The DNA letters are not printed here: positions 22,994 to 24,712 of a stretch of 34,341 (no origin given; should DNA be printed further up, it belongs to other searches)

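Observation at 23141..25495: Single ORF fusing a cysteine synthase to a CysRS-like enzyme whose HIGH and KMSKS motifs read SLGH and KMSRE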

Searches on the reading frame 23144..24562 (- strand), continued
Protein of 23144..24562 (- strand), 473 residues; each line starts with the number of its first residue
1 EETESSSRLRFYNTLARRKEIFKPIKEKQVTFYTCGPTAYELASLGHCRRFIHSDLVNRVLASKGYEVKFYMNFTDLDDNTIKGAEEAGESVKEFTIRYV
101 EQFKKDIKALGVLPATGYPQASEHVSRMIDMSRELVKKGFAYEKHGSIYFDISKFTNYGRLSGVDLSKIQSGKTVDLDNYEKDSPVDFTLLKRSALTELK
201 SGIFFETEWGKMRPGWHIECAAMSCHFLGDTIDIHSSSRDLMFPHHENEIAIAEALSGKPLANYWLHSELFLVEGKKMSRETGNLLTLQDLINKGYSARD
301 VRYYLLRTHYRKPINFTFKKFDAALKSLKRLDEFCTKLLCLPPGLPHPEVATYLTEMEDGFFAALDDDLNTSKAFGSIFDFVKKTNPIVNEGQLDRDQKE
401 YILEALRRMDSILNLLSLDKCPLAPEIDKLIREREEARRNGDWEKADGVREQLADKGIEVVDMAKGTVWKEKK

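Call 98: search_protein_families(library=ncbifam, proteins=[P0177, P0133, P0127, P0131, P0129, P0149, P0140], max_evalue=1e-30)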
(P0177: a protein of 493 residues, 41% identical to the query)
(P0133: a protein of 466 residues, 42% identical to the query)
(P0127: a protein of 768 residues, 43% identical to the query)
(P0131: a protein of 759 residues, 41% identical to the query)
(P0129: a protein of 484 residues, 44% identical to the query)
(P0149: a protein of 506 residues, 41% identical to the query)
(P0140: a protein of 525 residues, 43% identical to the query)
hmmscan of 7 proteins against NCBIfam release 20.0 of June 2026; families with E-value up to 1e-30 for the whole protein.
P0177 (493 aa): 4 families
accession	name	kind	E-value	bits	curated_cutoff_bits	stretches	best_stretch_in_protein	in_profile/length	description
TIGR00435.1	cysS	equivalog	5.9e-168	559.7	340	1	3-492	1-465/466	cysteine--tRNA ligase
NF011108.0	PRK14536.1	equivalog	4.1e-118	395.3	780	1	1-491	1-488/490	cysteine--tRNA ligase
TIGR03447.1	mycothiol_MshC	equivalog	7.5e-87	291.8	485.1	1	2-325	17-348/411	cysteine--1-D-myo-inosityl 2-amino-2-deoxy-alpha-D-glucopyranoside ligase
NF011107.0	PRK14534.1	equivalog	2e-74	251.4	744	1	1-385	1-394/481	cysteine--tRNA ligase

P0133 (466 aa): 4 families
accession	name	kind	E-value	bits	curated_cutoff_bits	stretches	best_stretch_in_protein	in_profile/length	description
TIGR00435.1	cysS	equivalog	5.2e-150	500.6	340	1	3-464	1-464/466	cysteine--tRNA ligase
NF011108.0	PRK14536.1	equivalog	3.2e-131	438.5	780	1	1-464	1-488/490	cysteine--tRNA ligase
NF011107.0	PRK14534.1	equivalog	4.2e-92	309.6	744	1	1-464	1-479/481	cysteine--tRNA ligase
TIGR03447.1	mycothiol_MshC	equivalog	2.3e-74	250.6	485.1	1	2-397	17-402/411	cysteine--1-D-myo-inosityl 2-amino-2-deoxy-alpha-D-glucopyranoside ligase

P0127 (768 aa): 12 families
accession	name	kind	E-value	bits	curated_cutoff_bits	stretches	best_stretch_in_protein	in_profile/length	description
TIGR00435.1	cysS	equivalog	4.4e-155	517.3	340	1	305-767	1-465/466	cysteine--tRNA ligase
NF011108.0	PRK14536.1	equivalog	3.2e-135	451.7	780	1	303-767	1-489/490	cysteine--tRNA ligase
TIGR01136.1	cysKM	subfamily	1.7e-111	372.3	344.15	1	6-297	2-298/299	cysteine synthase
NF011107.0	PRK14534.1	equivalog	1.1e-103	347.8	744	1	304-767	2-480/481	cysteine--tRNA ligase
TIGR01138.1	cysM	equivalog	2.7e-100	335.6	394.2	1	5-297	2-289/290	cysteine synthase B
TIGR01139.1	cysK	equivalog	1.2e-99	333.4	350.95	1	6-297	2-297/298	cysteine synthase A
NF008735.0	PRK11761.1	equivalog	3.1e-95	318.8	413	1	3-299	4-295/296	cysteine synthase CysM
TIGR01137.1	cysta_beta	equivalog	1.8e-87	294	510.25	1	2-303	2-315/457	cystathionine beta-synthase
NF007989.0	PRK10717.1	equivalog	1.2e-79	267.8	387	1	2-298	5-318/334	cysteine synthase A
TIGR03447.1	mycothiol_MshC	equivalog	5.3e-76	256.1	485.1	1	299-699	12-403/411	cysteine--1-D-myo-inosityl 2-amino-2-deoxy-alpha-D-glucopyranoside ligase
TIGR03945.1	PLP_SbnA_fam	equivalog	2.6e-70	236.9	349.95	1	5-295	1-297/304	2,3-diaminopropionate biosynthesis protein SbnA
NF053679.1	CysteaSynCapA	equivalog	1.7e-65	221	600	1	2-296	7-318/329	cysteate synthase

P0131 (759 aa): 12 families
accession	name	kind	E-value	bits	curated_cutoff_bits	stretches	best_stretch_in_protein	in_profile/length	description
TIGR01136.1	cysKM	subfamily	6.6e-110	367.2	344.15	1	6-295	2-299/299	cysteine synthase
TIGR01138.1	cysM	equivalog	2.1e-108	362.3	394.2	1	4-295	1-290/290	cysteine synthase B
NF008735.0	PRK11761.1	equivalog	1.4e-101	339.6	413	1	2-296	3-295/296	cysteine synthase CysM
TIGR01139.1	cysK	equivalog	3.7e-96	321.9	350.95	1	7-295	3-298/298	cysteine synthase A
TIGR00435.1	cysS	equivalog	3e-89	300.2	340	1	303-756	1-457/466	cysteine--tRNA ligase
TIGR01137.1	cysta_beta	equivalog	3.9e-83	279.6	510.25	1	2-292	2-308/457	cystathionine beta-synthase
NF007989.0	PRK10717.1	equivalog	1.4e-81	274.2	387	1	2-294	5-317/334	cysteine synthase A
NF011108.0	PRK14536.1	equivalog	5.6e-70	236.5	780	1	302-756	2-481/490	cysteine--tRNA ligase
NF053679.1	CysteaSynCapA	equivalog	2.1e-62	210.8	600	1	3-292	8-317/329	cysteate synthase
TIGR03945.1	PLP_SbnA_fam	equivalog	2e-61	207.7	349.95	1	5-292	1-297/304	2,3-diaminopropionate biosynthesis protein SbnA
NF011107.0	PRK14534.1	equivalog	8.5e-44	150.3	744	1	311-755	8-471/481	cysteine--tRNA ligase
TIGR03447.1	mycothiol_MshC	equivalog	2.2e-40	138.7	485.1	1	318-678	30-385/411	cysteine--1-D-myo-inosityl 2-amino-2-deoxy-alpha-D-glucopyranoside ligase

P0129 (484 aa): 4 families
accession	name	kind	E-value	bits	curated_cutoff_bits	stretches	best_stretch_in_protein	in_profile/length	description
TIGR00435.1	cysS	equivalog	4.2e-112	375.6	340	1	3-465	1-465/466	cysteine--tRNA ligase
NF011108.0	PRK14536.1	equivalog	7.1e-91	305.4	780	1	1-466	1-490/490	cysteine--tRNA ligase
TIGR03447.1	mycothiol_MshC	equivalog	1.4e-59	202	485.1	1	2-382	17-388/411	cysteine--1-D-myo-inosityl 2-amino-2-deoxy-alpha-D-glucopyranoside ligase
NF011107.0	PRK14534.1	equivalog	6.1e-53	180.5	744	1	22-465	20-480/481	cysteine--tRNA ligase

P0149 (506 aa): 4 families
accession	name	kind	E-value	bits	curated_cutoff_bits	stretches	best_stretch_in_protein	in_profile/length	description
TIGR00435.1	cysS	equivalog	3.6e-100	336.2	340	1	38-501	1-465/466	cysteine--tRNA ligase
NF011108.0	PRK14536.1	equivalog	1.2e-82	278.3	780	1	38-498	3-486/490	cysteine--tRNA ligase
NF011107.0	PRK14534.1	equivalog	1.2e-45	156.4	744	1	39-499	4-478/481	cysteine--tRNA ligase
TIGR03447.1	mycothiol_MshC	equivalog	3.3e-43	148.1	485.1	1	35-420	15-389/411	cysteine--1-D-myo-inosityl 2-amino-2-deoxy-alpha-D-glucopyranoside ligase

P0140 (525 aa): 4 families
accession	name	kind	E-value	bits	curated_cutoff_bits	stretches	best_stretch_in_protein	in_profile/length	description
TIGR00435.1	cysS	equivalog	4e-88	296.5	340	1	1-344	4-330/466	cysteine--tRNA ligase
NF011108.0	PRK14536.1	equivalog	9.3e-77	258.9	780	1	1-341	6-342/490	cysteine--tRNA ligase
TIGR03447.1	mycothiol_MshC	equivalog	4.3e-37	127.9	485.1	1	16-333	34-343/411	cysteine--1-D-myo-inosityl 2-amino-2-deoxy-alpha-D-glucopyranoside ligase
NF011107.0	PRK14534.1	equivalog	1.7e-35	123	744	1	17-329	20-330/481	cysteine--tRNA ligase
